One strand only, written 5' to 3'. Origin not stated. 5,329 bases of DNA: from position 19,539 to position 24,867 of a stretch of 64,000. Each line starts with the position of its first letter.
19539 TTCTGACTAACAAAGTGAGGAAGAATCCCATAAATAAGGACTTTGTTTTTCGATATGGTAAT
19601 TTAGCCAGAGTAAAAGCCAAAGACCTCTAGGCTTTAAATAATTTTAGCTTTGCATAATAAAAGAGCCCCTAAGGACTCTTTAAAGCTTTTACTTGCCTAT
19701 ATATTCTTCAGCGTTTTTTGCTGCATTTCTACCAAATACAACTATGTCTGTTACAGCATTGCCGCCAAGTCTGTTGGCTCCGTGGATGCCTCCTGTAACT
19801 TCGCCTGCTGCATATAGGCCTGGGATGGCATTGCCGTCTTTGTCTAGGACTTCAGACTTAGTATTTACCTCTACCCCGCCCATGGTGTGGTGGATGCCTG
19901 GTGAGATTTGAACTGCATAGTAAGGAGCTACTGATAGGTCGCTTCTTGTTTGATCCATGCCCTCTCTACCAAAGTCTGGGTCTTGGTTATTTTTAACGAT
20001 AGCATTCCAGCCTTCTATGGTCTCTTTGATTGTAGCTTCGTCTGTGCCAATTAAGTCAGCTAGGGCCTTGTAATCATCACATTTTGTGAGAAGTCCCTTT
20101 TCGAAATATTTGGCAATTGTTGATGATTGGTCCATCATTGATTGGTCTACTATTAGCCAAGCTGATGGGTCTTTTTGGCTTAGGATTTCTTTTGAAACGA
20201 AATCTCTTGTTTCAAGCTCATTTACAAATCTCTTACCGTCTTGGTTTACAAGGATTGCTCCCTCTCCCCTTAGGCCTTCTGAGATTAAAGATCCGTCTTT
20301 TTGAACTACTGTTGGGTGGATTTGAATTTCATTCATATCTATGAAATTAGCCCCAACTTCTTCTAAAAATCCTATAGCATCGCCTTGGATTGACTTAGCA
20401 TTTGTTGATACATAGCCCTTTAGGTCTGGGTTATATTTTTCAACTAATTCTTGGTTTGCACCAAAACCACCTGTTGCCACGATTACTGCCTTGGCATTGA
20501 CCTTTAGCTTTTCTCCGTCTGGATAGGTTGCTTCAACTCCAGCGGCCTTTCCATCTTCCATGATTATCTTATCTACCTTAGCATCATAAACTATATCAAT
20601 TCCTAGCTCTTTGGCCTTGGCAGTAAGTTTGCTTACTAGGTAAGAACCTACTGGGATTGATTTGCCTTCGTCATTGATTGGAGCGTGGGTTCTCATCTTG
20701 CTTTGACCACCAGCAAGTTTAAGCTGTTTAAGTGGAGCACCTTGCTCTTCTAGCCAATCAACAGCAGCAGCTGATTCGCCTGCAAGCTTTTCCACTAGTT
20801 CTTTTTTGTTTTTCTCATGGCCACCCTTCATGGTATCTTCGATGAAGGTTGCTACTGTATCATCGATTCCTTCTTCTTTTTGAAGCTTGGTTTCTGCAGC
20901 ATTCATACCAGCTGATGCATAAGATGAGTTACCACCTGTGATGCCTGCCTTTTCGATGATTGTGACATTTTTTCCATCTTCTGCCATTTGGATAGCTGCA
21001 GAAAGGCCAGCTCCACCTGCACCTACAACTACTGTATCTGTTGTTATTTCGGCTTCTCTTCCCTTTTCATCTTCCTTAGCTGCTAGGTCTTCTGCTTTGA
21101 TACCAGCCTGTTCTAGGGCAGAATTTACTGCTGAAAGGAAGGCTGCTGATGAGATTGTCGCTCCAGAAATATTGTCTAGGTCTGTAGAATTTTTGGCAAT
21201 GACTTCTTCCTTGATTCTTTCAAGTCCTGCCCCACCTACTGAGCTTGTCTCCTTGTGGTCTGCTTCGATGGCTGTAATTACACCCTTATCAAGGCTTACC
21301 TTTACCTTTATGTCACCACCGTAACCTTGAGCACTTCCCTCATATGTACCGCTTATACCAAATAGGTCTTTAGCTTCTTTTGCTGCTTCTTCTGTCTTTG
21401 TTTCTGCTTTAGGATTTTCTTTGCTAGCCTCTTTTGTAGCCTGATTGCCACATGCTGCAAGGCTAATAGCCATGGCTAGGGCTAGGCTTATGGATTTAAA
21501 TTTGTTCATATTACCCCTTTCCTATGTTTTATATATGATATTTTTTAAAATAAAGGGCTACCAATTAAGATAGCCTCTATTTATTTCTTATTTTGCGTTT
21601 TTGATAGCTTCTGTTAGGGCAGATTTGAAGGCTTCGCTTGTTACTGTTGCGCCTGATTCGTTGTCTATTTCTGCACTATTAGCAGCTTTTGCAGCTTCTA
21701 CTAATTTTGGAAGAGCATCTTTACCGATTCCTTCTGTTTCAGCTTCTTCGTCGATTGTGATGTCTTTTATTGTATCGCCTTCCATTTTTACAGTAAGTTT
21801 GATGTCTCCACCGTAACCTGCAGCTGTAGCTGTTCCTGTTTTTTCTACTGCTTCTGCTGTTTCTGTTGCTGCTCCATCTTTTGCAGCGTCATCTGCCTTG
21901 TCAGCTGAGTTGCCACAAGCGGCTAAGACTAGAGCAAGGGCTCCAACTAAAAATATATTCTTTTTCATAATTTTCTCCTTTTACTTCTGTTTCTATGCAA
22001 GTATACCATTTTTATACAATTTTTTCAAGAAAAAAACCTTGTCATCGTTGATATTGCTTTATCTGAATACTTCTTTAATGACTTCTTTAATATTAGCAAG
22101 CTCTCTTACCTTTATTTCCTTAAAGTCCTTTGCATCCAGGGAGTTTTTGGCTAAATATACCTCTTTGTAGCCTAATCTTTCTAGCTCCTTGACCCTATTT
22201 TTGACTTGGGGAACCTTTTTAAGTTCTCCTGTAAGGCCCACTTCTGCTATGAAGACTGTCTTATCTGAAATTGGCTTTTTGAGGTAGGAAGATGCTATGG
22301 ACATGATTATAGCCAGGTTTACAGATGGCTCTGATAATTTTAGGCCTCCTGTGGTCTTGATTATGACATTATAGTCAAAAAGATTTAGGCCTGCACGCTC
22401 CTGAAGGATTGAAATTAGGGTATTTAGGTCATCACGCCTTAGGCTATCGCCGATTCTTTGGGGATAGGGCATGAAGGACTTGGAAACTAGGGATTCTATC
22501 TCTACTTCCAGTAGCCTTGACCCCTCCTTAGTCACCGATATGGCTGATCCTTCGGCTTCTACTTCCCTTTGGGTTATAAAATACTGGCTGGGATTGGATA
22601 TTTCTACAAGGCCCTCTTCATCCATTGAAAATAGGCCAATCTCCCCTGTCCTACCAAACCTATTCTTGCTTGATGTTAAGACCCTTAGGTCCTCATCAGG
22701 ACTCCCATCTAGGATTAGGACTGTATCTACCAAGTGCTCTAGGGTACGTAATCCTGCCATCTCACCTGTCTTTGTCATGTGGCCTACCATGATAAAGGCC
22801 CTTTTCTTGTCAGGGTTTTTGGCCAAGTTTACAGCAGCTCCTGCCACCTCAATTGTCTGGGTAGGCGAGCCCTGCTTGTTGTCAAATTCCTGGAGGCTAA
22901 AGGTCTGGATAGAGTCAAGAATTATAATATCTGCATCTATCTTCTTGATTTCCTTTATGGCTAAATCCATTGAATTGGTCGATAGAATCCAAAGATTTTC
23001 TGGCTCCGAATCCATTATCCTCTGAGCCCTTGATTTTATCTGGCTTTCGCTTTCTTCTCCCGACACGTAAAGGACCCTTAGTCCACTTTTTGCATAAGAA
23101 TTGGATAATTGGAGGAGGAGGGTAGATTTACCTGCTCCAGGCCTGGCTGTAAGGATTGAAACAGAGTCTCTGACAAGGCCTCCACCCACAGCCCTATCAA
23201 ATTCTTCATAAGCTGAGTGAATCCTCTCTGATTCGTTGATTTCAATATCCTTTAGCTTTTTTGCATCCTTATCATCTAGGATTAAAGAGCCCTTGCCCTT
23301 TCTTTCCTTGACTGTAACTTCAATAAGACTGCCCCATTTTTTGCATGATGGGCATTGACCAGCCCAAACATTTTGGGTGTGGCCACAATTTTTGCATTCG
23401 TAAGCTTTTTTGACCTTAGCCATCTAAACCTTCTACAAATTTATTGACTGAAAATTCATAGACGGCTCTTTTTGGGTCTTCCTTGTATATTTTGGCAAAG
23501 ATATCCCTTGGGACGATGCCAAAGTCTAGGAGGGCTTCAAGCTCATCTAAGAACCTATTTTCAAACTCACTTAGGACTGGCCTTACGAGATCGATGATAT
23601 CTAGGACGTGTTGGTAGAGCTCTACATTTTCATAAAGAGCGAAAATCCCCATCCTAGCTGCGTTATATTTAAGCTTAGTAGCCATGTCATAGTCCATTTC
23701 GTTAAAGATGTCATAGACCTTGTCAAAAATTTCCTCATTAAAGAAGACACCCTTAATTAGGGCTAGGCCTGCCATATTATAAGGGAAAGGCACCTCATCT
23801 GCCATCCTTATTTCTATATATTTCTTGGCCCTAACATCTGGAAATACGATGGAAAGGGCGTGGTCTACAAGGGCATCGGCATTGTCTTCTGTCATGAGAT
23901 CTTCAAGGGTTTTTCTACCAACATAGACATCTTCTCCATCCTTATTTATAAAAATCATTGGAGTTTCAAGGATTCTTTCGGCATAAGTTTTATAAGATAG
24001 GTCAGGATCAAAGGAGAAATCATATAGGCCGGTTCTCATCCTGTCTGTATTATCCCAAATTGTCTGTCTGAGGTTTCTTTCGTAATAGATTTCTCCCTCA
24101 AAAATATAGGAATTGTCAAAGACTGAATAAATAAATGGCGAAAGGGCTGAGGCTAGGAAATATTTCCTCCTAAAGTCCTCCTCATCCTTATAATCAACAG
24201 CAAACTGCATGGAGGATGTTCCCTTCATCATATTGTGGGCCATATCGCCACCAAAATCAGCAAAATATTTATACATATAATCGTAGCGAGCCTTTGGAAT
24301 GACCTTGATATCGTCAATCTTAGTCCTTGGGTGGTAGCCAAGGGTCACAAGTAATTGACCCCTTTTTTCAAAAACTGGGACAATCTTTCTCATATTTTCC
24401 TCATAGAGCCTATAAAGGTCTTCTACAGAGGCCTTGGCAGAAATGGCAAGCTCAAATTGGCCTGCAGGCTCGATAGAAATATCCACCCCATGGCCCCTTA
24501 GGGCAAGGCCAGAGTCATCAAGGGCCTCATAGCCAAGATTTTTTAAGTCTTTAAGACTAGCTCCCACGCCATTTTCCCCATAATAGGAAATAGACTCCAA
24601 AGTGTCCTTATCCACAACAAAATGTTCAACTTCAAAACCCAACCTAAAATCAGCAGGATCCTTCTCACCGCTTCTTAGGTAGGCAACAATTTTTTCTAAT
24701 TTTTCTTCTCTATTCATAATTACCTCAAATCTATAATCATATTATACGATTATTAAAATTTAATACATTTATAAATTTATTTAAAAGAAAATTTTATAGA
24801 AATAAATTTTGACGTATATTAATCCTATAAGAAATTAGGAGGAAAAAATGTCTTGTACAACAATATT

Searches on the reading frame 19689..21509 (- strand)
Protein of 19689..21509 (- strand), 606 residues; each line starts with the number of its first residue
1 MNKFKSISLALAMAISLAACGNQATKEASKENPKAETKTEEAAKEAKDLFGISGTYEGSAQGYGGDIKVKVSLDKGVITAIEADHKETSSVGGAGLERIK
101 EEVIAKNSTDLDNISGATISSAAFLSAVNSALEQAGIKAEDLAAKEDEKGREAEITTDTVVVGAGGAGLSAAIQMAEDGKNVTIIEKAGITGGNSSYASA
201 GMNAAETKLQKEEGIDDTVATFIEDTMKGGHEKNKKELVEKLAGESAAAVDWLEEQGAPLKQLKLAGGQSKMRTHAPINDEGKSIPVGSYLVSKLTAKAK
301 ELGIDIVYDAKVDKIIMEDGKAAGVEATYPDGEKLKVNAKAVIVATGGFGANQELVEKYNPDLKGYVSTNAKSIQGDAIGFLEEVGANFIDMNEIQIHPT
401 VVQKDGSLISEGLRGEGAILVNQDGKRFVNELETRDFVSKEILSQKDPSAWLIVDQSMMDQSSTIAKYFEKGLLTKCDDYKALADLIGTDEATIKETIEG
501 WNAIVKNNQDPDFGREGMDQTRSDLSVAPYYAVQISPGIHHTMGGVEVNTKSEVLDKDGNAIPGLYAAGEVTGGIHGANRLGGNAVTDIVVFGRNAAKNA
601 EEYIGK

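Call 10: search_protein_families(library=pfam, proteins=[window:19689-21509:-])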
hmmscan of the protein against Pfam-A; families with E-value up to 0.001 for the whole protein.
window:19689-21509:- (606 aa): 14 families
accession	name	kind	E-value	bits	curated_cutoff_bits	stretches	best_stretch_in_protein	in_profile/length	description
PF00890.30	FAD_binding_2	-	2.2e-95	320.7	20.4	1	158-586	1-414/414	FAD binding domain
PF01266.30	DAO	-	5.5e-17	62.8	27.9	2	158-258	1-79/353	FAD dependent oxidoreductase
PF04205.19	FMN_bind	-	7.9e-16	58.9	22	1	62-133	1-77/77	FMN-binding domain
PF03486.20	HI0933_like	-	2e-14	54.1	50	1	158-572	2-220/244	HI0933-like protein Rossmann domain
PF12831.13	FAD_oxidored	-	4.9e-11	43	27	1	158-347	1-145/416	FAD dependent oxidoreductase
PF07992.20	Pyr_redox_2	-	2e-10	41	26.1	1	158-251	2-79/291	Pyridine nucleotide-disulphide oxidoreductase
PF13450.12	NAD_binding_8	-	2.2e-07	31.5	21.9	1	161-198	1-38/68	NAD(P)-binding Rossmann-like domain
PF13738.12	Pyr_redox_3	-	3.3e-07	30.3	30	1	160-198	1-40/305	Pyridine nucleotide-disulphide oxidoreductase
PF01946.23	Thi4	-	7e-07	29.2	26.2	1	155-195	16-57/235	Thi4 family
PF01593.30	Amino_oxidase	-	3e-06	27.2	19.8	0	167-194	2-29/443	Flavin containing amine oxidoreductase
PF01134.28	GIDA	-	3.2e-06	26.9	22.1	1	158-212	1-55/391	Glucose inhibited division protein A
PF00070.33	Pyr_redox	-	8.5e-06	26.6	22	0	159-189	2-32/82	Pyridine nucleotide-disulphide oxidoreductase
PF01494.25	FAD_binding_3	-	1.8e-05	24.6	22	1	157-350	2-161/349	FAD binding domain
PF05834.18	Lycopene_cycl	-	0.00025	20.7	23.4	0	158-188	1-33/380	Lycopene cyclase protein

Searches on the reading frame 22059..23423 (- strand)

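Call 10: search_protein_families(library=pfam, proteins=[window:22059-23423:-])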
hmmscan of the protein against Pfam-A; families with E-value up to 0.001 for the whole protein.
window:22059-23423:- (454 aa): 11 families
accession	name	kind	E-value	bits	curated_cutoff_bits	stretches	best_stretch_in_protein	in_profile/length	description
PF13481.12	AAA_25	-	8.5e-13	48.8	27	1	76-220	23-194/195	AAA domain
PF18073.7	Zn_ribbon_LapB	-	1.4e-11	44.3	25.7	1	8-35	1-28/28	Rubredoxin metal binding domain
PF06745.19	ATPase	-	1.7e-09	37.9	26.6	1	73-135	6-69/231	KaiC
PF03796.21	DnaB_C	-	1.9e-07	31.2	27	1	68-134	2-68/255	DnaB-like helicase C terminal domain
PF13541.12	ChlI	-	3e-06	27.6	27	1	361-426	54-119/121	Subunit ChlI of Mg-chelatase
PF25199.1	nSTAND_NTPase5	-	4.3e-06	27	34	1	86-162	41-115/145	Novel STAND NTPase 5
PF13401.12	AAA_22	-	0.00043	21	27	1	87-177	6-98/130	AAA domain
PF20720.3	nSTAND3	-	0.00064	19.9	27.2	0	85-123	16-54/155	Novel STAND NTPase 3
PF05362.19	Lon_C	-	0.00071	19.6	21.1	0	296-447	34-197/205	Lon protease (S16) C-terminal proteolytic domain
PF03266.21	NTPase_1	-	0.00075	19.8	23.9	0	90-151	3-64/168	NTPase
PF13604.12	AAA_30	-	0.00084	19.6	27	0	86-122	18-54/191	AAA domain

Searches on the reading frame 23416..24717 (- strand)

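Call 10: search_protein_families(library=pfam, proteins=[window:23416-24717:-])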
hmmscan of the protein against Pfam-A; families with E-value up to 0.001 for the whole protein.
window:23416-24717:- (433 aa): 1 family
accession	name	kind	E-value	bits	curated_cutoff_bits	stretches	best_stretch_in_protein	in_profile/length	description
PF04107.18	GCS2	-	5.1e-27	95.4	21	1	66-312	25-261/291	Glutamate-cysteine ligase family 2(GCS2)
